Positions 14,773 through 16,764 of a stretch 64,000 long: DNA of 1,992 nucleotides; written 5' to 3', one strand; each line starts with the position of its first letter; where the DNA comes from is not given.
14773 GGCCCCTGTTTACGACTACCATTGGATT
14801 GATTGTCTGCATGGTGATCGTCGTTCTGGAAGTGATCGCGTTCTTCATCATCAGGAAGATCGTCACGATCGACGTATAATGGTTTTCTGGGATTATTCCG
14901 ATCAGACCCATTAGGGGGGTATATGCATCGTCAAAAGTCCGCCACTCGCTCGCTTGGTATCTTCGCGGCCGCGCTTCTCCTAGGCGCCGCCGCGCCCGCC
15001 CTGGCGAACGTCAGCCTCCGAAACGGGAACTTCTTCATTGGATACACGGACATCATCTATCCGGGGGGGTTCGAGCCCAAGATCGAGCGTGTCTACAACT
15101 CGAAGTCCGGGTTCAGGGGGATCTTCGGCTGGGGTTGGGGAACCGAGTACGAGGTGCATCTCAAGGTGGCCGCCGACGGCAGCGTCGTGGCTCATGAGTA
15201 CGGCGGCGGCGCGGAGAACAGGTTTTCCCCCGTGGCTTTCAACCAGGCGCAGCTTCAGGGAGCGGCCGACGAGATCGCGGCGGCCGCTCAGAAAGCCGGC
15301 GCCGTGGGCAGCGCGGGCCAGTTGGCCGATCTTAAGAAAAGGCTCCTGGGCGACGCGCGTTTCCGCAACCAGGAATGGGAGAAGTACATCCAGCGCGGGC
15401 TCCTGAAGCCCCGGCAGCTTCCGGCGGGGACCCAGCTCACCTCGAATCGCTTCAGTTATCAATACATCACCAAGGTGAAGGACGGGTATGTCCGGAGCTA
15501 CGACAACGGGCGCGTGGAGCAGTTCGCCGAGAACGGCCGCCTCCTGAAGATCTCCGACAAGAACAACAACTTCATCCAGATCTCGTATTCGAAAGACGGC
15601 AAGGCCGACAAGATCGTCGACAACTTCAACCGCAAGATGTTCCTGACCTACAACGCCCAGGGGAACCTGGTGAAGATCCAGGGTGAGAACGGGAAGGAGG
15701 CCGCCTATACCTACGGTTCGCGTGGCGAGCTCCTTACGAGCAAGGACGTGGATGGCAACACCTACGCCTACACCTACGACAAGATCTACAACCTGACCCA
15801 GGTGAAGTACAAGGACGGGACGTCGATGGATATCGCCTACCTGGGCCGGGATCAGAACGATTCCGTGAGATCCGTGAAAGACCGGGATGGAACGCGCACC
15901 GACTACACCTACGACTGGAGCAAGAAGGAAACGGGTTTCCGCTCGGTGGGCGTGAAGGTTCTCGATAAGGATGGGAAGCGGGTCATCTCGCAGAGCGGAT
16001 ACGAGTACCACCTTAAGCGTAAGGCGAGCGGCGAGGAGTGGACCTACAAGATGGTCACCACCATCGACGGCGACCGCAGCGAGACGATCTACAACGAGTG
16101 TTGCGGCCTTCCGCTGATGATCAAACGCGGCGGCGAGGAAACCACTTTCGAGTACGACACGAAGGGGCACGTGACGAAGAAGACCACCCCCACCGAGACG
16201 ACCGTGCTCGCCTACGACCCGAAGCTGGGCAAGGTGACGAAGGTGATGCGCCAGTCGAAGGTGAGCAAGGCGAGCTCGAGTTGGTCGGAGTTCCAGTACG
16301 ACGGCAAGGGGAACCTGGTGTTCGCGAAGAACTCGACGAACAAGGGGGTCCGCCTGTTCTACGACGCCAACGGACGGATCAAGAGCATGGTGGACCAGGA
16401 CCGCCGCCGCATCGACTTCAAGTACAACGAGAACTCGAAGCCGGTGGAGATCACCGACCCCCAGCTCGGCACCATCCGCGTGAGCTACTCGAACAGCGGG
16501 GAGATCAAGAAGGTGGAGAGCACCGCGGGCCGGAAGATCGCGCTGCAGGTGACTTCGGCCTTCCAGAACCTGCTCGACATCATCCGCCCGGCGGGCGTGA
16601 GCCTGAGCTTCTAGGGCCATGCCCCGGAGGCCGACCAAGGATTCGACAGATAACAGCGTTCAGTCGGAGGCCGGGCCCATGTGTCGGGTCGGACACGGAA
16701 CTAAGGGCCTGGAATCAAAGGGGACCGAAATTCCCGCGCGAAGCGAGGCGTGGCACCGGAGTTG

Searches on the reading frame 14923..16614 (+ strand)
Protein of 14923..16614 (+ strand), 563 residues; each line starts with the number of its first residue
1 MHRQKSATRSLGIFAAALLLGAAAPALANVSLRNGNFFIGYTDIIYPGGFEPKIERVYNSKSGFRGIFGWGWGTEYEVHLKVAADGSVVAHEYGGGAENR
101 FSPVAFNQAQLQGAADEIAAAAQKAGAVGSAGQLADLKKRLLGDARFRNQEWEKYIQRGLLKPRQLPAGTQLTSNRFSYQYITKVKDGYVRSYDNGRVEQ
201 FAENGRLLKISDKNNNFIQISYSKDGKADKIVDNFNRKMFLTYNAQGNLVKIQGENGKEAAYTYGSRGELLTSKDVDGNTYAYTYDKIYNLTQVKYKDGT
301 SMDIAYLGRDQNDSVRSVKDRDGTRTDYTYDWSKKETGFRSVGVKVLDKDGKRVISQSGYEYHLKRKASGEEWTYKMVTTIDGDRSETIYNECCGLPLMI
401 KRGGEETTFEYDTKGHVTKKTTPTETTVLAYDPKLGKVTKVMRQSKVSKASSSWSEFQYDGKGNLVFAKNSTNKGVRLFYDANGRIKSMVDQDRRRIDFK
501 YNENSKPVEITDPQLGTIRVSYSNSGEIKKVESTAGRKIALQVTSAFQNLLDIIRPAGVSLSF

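Call 6: search_protein_families(library=pfam, proteins=[window:14923-16614:+], max_evalue=0.01)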
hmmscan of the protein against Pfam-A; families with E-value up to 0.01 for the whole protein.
window:14923-16614:+ (563 aa): 2 families
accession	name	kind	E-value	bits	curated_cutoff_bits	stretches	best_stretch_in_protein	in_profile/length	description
PF05593.20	RHS_repeat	-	1.1e-22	80.2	22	3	243-280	1-38/38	RHS Repeat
PF20148.4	DUF6531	-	6.2e-12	46.1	24.1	1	30-92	4-66/74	Domain of unknown function (DUF6531)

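Call 14: find_encoding_contigs(protein=window:14923-16614:+, flank=5000, max_places=6)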
Protein window:14923-16614:+ (563 aa): no gene with exactly this product is on record in the collection.

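Call 15: find_homologous_proteins(query=window:14923-16614:+, max_evalue=0.00001)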
Query window:14923-16614:+ (563 aa): 429 proteins with E <= 0.00001 among 8000 candidates; the best 120 are listed.
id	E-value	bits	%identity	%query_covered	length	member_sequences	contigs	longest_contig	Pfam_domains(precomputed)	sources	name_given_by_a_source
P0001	0.0e+0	1266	100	100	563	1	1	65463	PF05593.20,PF25023.2,PF20148.5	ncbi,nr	ncbi:MAG: RHS repeat protein [Bdellovibrionales bacterium]|nr:RHS repeat protein [Bdellovibrionales 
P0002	1.4e-250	851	68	99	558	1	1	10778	PF05593.20,PF25023.2,PF20148.5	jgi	jgi:YD repeat-containing protein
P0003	1.5e-249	847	69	98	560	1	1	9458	PF05593.20,PF25023.2,PF20148.5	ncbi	-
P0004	3.4e-249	846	68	98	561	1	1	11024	PF05593.20,PF25023.2,PF20148.5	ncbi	-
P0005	1.7e-247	841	67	99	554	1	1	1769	PF05593.20,PF25023.2,PF20148.5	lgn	-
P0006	3.8e-247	839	67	99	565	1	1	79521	PF05593.20,PF25023.2,PF20148.5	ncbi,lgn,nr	ncbi:MAG: hypothetical protein H7222_06445 [Methylotenera sp.]|nr:hypothetical protein [Oligoflexia 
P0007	1.0e-246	838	67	99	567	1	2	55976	PF05593.20,PF25023.2,PF20148.5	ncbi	-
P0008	2.4e-246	837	68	98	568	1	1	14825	PF05593.20,PF25023.2,PF20148.5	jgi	jgi:YD repeat-containing protein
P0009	4.3e-246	836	67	98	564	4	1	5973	PF05593.20,PF25023.2,PF20148.5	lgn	-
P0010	1.9e-245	834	66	100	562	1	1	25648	PF05593.20,PF25023.2,PF20148.5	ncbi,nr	ncbi:MAG: RHS repeat protein [Oligoflexia bacterium]|nr:RHS repeat protein [Oligoflexia bacterium]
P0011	4.5e-245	833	66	99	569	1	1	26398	PF05593.20,PF25023.2,PF20148.5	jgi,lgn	-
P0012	5.5e-245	832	66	100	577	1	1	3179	PF05593.20,PF25023.2,PF20148.5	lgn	-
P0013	1.1e-243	828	67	100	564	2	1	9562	PF05593.20,PF25023.2,PF20148.5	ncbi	-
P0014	2.0e-243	827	67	98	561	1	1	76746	PF05593.20,PF25023.2,PF20148.5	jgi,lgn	-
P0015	3.8e-243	826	66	100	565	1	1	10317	PF05593.20,PF25023.2,PF20148.5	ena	-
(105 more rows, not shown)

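Call 17: find_related_loci(query=A1, collection=genome_contigs, flank=6000)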
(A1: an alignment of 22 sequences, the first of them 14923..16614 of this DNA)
Query A1 (563 aa) in genome_contigs; peptide patterns used: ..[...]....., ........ (x = any residue, [..] = any of these).
170 stretches matched a pattern; 85 encode a relative of the query (tblastn E <= 1e-3); the best 80 are kept; 79 distinct loci.
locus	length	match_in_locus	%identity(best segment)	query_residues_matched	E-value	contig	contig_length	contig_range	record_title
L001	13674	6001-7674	67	6-563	0e+0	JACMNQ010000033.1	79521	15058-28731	MAG: Oligoflexia bacterium isolate LF-bin-178 FL-bin-178-contig-k141_941597, whole genome shotgun sequence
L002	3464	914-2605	65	3-563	0e+0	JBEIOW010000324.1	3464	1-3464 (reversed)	MAG: Bacteriovoracaceae bacterium isolate Sample-106-S6-bin-27 Sample_106_S6-bin_27-k141_1774661, whole genome shotgun s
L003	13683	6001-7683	64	6-563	0e+0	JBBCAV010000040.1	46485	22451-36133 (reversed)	Bdellovibrionota bacterium FG-2 24156C00040.1, whole genome shotgun sequence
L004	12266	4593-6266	64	6-563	0e+0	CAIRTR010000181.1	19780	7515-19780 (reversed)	MAG: Oligoflexia bacterium isolate Kiruna3_bin-3974 genome assembly, contig: bin-3974:181/323, whole genome shotgun sequ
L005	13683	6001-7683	62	1-563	0e+0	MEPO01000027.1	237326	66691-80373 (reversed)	MAG: Bdellovibrionales bacterium GWA1_52_35 gwa1_scaffold_6, whole genome shotgun sequence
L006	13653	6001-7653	65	14-563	0e+0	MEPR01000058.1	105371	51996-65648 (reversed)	MAG: Bdellovibrionales bacterium GWB1_55_8 gwb1_scaffold_363, whole genome shotgun sequence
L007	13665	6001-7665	62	13-563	0e+0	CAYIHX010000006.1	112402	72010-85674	MAG TPA_asm: uncultured Bacteriovoracaceae bacterium isolate ERP119705_co22_393 genome assembly, contig: NODE_66_length_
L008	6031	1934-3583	63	17-563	0e+0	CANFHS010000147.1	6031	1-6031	MAG: Bacteriovoracaceae bacterium isolate Jr-14may18-18 genome assembly, contig: Jr-14may18-C20940, whole genome shotgun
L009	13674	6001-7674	61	1-563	0e+0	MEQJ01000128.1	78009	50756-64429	MAG: Bdellovibrionales bacterium RIFOXYD1_FULL_53_11 rifoxyd1_full_scaffold_679, whole genome shotgun sequence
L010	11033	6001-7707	61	9-563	0e+0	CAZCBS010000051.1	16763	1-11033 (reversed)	MAG TPA_asm: uncultured Bacteriovoracaceae bacterium isolate binchicken_co185_82 genome assembly, contig: NODE_4859_leng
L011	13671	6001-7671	61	13-563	0e+0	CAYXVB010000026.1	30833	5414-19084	MAG TPA_asm: uncultured Bacteriovoracaceae bacterium isolate SRP342105_co1_315 genome assembly, contig: NODE_1901_length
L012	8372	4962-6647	60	3-563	0e+0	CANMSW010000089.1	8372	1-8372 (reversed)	MAG: Bacteriovoracaceae bacterium isolate ZE-Jul18-116 genome assembly, contig: ZE-Jul18-C10834, whole genome shotgun se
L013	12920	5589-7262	60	9-563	0e+0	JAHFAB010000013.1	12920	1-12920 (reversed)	MAG: Bacteriovoracaceae bacterium isolate nzgw165 NODE_3188_length_12921_cov_2.696406, whole genome shotgun sequence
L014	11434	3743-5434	60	1-563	0e+0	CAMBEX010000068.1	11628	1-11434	MAG: Bdellovibrio sp. ZAP7 isolate TH-11nov19-265 genome assembly, contig: TH-11nov19-C13882, whole genome shotgun seque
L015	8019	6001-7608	62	28-563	0e+0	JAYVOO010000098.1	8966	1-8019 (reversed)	MAG: Oligoflexia bacterium isolate GL72_DN_concoct_181 GL72_DN_concoct_181_97, whole genome shotgun sequence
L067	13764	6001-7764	38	8-559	3e-104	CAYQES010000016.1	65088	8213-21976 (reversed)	MAG TPA_asm: uncultured Bdellovibrionales bacterium isolate SRP329715_co2_368 genome assembly, contig: NODE_891_length_6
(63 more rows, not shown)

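Call 34: find_homologous_proteins(query=L067:5992-7776:+, max_evalue=1e-10)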
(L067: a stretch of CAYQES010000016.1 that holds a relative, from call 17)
Query L067:5992-7776:+ (594 aa): 115 proteins with E <= 1e-10 among 8000 candidates.
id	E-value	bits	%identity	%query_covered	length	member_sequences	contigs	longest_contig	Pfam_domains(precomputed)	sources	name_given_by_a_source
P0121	0.0e+0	1348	100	100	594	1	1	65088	PF05593.20,PF25023.2,PF20148.5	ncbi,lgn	-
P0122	0.0e+0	1036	75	100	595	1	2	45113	PF05593.20,PF25023.2,PF20148.5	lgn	-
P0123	0.0e+0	1033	75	100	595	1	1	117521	PF05593.20,PF25023.2,PF20148.5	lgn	-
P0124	0.0e+0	1032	76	99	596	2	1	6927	PF05593.20,PF25023.2,PF20148.5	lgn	-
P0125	0.0e+0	1030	75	100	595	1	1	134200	PF05593.20,PF25023.2,PF20148.5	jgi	jgi:YD repeat-containing protein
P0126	0.0e+0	1029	74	100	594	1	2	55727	PF05593.20,PF25023.2,PF20148.5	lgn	-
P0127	0.0e+0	1028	75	99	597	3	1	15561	PF05593.20,PF25023.2,PF20148.5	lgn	-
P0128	0.0e+0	1021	75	97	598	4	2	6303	PF05593.20,PF25023.2,PF20148.5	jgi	jgi:YD repeat-containing protein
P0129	0.0e+0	1020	76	97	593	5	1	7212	PF05593.20,PF25023.2,PF20148.5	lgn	-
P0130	0.0e+0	1016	75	99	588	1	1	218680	PF05593.20,PF25023.2,PF20148.5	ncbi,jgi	jgi:YD repeat-containing protein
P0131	6.2e-298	1007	73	99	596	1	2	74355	PF05593.20,PF25023.2,PF20148.5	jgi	jgi:YD repeat-containing protein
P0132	2.4e-297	1006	73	99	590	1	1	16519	PF05593.20,PF25023.2,PF20148.5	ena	-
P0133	3.5e-297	1005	74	99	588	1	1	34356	PF05593.20,PF25023.2,PF20148.5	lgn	-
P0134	1.7e-296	1003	74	97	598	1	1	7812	PF05593.20,PF25023.2,PF20148.5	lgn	-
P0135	4.5e-296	1001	72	99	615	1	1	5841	PF05593.20,PF25023.2,PF20148.5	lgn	-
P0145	4.6e-288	975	71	99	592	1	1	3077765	PF05593.20,PF25023.2,PF20148.5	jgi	jgi:YD repeat-containing protein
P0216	4.3e-65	239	29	98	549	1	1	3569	PF05593.20,PF25023.2,PF20148.5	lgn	-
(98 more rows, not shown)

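Call 36: search_solved_structures(query=A1, max_evalue=0.001)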
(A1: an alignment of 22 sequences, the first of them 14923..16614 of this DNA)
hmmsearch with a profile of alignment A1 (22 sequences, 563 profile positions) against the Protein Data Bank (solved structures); distinct sequences matched with E-value up to 0.001: 14.
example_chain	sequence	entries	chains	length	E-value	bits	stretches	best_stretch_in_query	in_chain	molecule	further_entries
7q97_A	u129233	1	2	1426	2.7e-23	85.6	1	193-295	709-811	Rhs family protein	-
8qja_A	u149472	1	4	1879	6.9e-22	81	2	199-286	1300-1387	Putative type VI secretion system YD repeat-containing Rhs element Vgr protein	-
8qjb_A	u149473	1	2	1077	1.2e-19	73.6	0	199-334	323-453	T6SS-associated Rhs core domain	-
8h8a_A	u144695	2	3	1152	1.3e-19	73.5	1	203-333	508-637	Putative Rhs-family protein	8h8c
8qjd_A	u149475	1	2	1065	2.6e-19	72.5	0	199-334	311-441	Salmonella bongori Rhs core domain (residues 360-1420)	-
8h8b_A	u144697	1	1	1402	5e-19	71.5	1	200-333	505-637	Putative Rhs-family protein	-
8qjc_A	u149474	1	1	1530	2.1e-18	69.4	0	209-325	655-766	T6SS-associated Rhs core and toxin domain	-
8cp6_B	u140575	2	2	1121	4.6e-15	58.4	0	199-277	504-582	Toxin protein Tse5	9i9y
8uxt_A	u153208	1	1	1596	1.2e-14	57.1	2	199-289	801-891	Tse15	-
8uy4_A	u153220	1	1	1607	1.2e-14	57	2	199-289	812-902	Tse15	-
7pq5_L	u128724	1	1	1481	1.4e-10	43.7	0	210-442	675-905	Tre23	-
9ifo_A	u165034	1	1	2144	1.9e-10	43.1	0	200-287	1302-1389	Teneurin-Like Protein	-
9pt5_A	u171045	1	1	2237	2.2e-10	43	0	200-287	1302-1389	Teneurin-like protein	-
8fia_A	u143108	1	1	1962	4.9e-07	31.9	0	217-335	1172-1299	Teneurin-m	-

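Call 50: search_protein_representatives(alignment_id=A1)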
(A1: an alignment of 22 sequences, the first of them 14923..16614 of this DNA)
Query: 22 sequences, 563 profile positions. Proteins with E-value up to 0.001 (for the whole library): 35918; up to 1e-10: 18062; up to 1e-30: 2685. The best 150 are listed.
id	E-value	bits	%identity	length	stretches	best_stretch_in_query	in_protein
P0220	1.4e-213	727.0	-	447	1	12-446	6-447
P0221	6.8e-211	718.2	-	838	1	18-561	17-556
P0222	3.5e-209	712.5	-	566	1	7-563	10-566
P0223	2.1e-208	709.9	-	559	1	13-563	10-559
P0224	3.0e-199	679.7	-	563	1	12-563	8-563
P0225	2.5e-198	676.7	-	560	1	12-563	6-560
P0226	2.0e-197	673.7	-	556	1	10-563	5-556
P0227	4.5e-195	665.9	-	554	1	12-563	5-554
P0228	2.4e-193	660.2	-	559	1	13-563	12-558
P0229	4.5e-191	652.7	-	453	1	117-563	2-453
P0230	1.0e-188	644.9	-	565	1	23-561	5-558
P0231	1.7e-188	644.2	-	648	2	10-350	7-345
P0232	2.0e-188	644.0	-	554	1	13-563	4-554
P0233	1.2e-187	641.4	-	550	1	15-563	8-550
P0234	7.5e-187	638.8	-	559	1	17-562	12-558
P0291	4.0e-120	418.5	-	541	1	15-562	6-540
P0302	3.1e-114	399.1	-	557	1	16-562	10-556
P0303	4.7e-114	398.5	-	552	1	14-561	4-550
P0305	2.6e-111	389.4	-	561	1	9-562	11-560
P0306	2.8e-111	389.3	-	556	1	12-559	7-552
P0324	6.2e-101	355.2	-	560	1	13-563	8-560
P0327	2.4e-97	343.3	-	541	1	15-562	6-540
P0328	3.2e-97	342.9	-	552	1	16-560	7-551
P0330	5.5e-96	338.8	-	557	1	12-562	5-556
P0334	3.4e-95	336.2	-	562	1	13-562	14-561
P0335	4.6e-95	335.8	-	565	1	8-561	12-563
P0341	2.3e-93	330.2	-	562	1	11-563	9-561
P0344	7.1e-93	328.6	-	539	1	12-561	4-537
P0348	1.4e-91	324.3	-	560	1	14-562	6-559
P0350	4.4e-91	322.6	-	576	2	15-443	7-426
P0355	8.3e-90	318.4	-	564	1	12-562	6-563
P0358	6.9e-89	315.4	-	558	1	14-558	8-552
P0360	1.5e-87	311.0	-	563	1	14-559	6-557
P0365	1.4e-86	307.8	-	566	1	10-562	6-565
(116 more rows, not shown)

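Call 64: list_cluster_members(proteins=[P0324, P0303, P0355, P0330, P0335, P0302, P0305, P0341, P0365, P0328])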
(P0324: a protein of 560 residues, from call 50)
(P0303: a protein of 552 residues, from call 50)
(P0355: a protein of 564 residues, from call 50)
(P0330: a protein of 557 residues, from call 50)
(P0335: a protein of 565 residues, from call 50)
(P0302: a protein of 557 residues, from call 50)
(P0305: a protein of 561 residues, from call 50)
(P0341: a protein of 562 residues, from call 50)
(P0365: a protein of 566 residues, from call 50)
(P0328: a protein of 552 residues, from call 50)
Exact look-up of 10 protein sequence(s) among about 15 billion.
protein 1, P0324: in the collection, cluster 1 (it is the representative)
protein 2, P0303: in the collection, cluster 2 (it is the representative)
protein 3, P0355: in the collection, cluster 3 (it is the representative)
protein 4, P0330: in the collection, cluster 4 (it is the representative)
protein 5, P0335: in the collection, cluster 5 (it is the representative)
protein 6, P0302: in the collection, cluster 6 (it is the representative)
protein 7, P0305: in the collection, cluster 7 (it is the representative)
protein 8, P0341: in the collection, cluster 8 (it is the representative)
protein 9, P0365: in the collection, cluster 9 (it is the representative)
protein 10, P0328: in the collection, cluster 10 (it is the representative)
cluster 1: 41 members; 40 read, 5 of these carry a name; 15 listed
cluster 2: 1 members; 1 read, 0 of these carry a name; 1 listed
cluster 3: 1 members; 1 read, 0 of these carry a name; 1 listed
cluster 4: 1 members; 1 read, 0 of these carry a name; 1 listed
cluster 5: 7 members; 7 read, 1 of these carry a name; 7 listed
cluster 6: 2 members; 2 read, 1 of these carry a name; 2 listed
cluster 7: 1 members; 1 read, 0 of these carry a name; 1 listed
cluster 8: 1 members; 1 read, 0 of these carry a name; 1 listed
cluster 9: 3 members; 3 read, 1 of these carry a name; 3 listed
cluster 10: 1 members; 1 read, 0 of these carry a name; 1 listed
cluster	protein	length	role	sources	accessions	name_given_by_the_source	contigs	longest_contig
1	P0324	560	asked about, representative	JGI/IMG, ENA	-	-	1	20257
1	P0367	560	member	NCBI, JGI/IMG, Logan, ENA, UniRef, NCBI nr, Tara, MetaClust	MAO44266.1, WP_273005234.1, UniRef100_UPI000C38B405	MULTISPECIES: DUF6531 domain-containing protein [Leeuwenhoekiella] | DUF6531 domain-containing protein n=1 Tax=Leeuwenhoekiella TaxID=283735 ... | strand:+ start:202 stop:1884 length:1683 start_codon:yes stop_codon:yes gene_type:complete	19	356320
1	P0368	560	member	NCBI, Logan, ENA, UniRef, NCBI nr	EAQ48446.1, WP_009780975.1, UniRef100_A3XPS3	DUF6531 domain-containing protein [Leeuwenhoekiella blandensis] | Cell wall-associated protein wapA-like protein n=1 Tax=Leeuwenhoekiella blandensis ...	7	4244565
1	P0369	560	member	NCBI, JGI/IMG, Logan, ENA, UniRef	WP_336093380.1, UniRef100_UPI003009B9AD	DUF6531 domain-containing protein [Leeuwenhoekiella sp. CH_XMU1409-2] | DUF6531 domain-containing protein n=1 Tax=Leeuwenhoekiella sp. CH_XMU1409-2 TaxID=3107768 ...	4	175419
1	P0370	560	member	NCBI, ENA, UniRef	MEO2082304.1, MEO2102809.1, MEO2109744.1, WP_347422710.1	MAG: DUF6531 domain-containing protein [Leeuwenhoekiella sp.] | DUF6531 domain-containing protein n=1 Tax=Leeuwenhoekiella sp. TaxID=1977054 ...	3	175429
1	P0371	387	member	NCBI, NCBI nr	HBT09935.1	MAG TPA: hypothetical protein DEB18_10790, partial [Leeuwenhoekiella sp.] | hypothetical protein [Leeuwenhoekiella sp.]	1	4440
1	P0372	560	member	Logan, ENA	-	-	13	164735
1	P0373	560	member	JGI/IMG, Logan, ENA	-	-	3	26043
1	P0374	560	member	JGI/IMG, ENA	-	-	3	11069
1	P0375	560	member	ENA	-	-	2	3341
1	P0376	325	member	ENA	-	-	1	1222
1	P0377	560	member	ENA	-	-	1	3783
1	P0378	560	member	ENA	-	-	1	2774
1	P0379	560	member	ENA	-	-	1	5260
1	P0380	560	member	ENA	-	-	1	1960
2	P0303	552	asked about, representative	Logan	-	-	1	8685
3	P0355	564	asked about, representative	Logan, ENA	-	-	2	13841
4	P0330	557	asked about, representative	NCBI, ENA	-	-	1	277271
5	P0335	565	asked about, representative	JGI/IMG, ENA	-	-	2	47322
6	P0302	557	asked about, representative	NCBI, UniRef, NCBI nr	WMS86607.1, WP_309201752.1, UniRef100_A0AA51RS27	DUF6531 domain-containing protein [Pleionea litopenaei] | DUF6531 domain-containing protein n=1 Tax=Pleionea litopenaei TaxID=3070815 ... | DUF6531 domain-containing protein [Pleionea sp. HL-JVS1]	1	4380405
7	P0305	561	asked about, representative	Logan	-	-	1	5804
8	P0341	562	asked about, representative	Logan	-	-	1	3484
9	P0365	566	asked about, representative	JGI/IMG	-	YD repeat-containing protein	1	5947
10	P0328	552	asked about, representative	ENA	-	-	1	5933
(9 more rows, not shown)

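Call 65: search_protein_families(library=ncbifam, proteins=[window:14923-16614:+], max_evalue=0.01)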
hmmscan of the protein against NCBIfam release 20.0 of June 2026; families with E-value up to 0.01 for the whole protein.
window:14923-16614:+ (563 aa): 2 families
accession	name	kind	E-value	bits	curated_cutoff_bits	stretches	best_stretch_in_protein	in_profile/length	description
TIGR01643.1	YD_repeat_2x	repeat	2.6e-18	65.7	15.8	2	264-287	1-24/42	YD repeat-containing protein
NF041261.1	RHS_core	equivalog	4e-14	51.4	2000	2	200-432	432-667/1261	RHS element core protein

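Call 66: predict_structure(alignment_id=A1)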
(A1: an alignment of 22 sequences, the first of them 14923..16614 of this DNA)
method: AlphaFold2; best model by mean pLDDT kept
length: 563 residues; sequences in the alignment: 22
mean_pLDDT: 84.6   pTM: 0.68
mean pLDDT of the five models: 84.6, 81.3, 80.7, 77.6, 74.5
residues with pLDDT >= 90: 226; 70-90: 284; 50-70: 27; < 50: 26
segments of 3 or more residues with pLDDT < 50: 1-26
pLDDT, mean of each block of 10 residues (from residue 1): 38 40 49 86 83 88 85 89 85 77 73 87 86 88 83 88 86 80 93 88 93 88 91 91 93 92 93 94 89 94 91 90 93 73 93 92 79 86 92 83 92 86 93 87 84 89 88 91 88 89 85 88 80 84 82 81 58
secondary structure, 60 per line:
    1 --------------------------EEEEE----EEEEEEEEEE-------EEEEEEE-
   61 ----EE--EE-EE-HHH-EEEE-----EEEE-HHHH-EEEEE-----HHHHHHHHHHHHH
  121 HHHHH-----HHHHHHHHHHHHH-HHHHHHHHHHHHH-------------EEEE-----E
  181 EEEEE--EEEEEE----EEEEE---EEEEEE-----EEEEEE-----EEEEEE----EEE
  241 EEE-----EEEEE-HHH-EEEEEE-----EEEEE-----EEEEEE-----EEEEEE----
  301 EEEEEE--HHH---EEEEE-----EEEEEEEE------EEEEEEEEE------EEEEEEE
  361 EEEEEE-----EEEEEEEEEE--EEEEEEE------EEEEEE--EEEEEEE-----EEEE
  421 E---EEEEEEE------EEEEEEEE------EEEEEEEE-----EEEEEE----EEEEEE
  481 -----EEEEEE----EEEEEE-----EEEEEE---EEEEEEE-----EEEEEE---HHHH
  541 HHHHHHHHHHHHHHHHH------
elements in order: E27-31 E36-45 E53-59 E79-82 E88-91 H93-96 E98-102 H108-125 H131-143 H145-157 E171-174 E180-185 E188-193 E198-202 E206-211 E217-222 E228-233 E238-243 E249-253 E259-264 E270-274 E280-285 E291-296 E301-306 E315-319 E325-332 E339-347 E354-366 E372-381 E384-390 E397-402 E405-411 E417-421 E425-431 E438-445 E452-459 E465-470 E475-480 E486-491 E496-501 E507-512 E516-522 E528-533 H537-557

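Call 70: fold_search(model_id=the predicted structure, library=pdb)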
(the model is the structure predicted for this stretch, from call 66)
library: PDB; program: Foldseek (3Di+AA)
matches with E <= 10: 722; with E <= 0.001: 80
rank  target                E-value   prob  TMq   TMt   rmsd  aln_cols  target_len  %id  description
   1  8qjd_B                8.0e-23  1.00  0.27  0.16  18.8       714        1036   14  T6SS-linked Rhs repeat protein - Salmonella bongori Rhs-core domain (released 2024-09-25)
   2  7q97_A                1.2e-22  1.00  0.37  0.22  12.8       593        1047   16  Structure of the bacterial type VI secretion system effector RhsA. (released 2021-12-22)
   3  8qjc                  6.5e-22  1.00  0.28  0.16  18.5       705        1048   15  T6SS-linked Rhs repeat protein - Salmonella bongori Rhs-core domain with toxin domain (released 2024-09-25)
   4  8qjb_A                7.8e-22  1.00  0.27  0.16  18.5       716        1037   14  T6SS-linked Rhs repeat protein - Salmonella bongori Rhs-core domain extended N-terminus (released 2024-09-25)
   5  8qja_B                1.2e-20  1.00  0.47  0.29   9.1       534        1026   18  T6SS-linked Rhs repeat protein - Advenella mimigardefordensis VgrG-Rhs core (released 2024-09-25)
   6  7pq5                  2.1e-20  1.00  0.27  0.15  27.1       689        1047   12  Photorhabdus laumondii T6SS-associated Rhs protein carrying the Tre23 toxin domain (released 2021-12-01)
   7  8qja_D                3.5e-20  1.00  0.47  0.29   9.1       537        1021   17  T6SS-linked Rhs repeat protein - Advenella mimigardefordensis VgrG-Rhs core (released 2024-09-25)
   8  8qja_A                4.2e-20  1.00  0.47  0.29   9.2       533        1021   18  T6SS-linked Rhs repeat protein - Advenella mimigardefordensis VgrG-Rhs core (released 2024-09-25)
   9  8qja_C                9.0e-20  1.00  0.46  0.27  11.1       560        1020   16  T6SS-linked Rhs repeat protein - Advenella mimigardefordensis VgrG-Rhs core (released 2024-09-25)
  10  8cp6_B                3.9e-19  1.00  0.35  0.22  11.7       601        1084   14  Type six secretion system exported effector 5 (Tse5) (released 2023-12-06)
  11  8h8b                  8.0e-19  1.00  0.39  0.22  23.6       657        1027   14  Type VI secretion system effector RhsP in its pre-autoproteolysis and monomeric form (released 2023-01-18)
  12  8h8a_A                1.6e-17  1.00  0.19  0.12  28.5       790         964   13  Type VI secretion system effector RhsP in its post-autoproteolysis and monomeric form (released 2023-01-18)
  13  8uxt                  1.9e-17  1.00  0.25  0.12  20.4       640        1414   12  Acinetobacter baumannii Tse15 Rhs effector, toxin cleavage mutant (D1369N, D1391N) (released 2024-10-09)
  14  8uy4_A                5.2e-17  1.00  0.28  0.14  17.8       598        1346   13  Acinetobacter baumannii Tse15 Rhs effector (released 2024-10-09)
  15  9ifo_A                5.2e-17  1.00  0.26  0.11  20.7       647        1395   13  Structure of Teneurin-Like Protein (TLP) (released 2026-03-11)
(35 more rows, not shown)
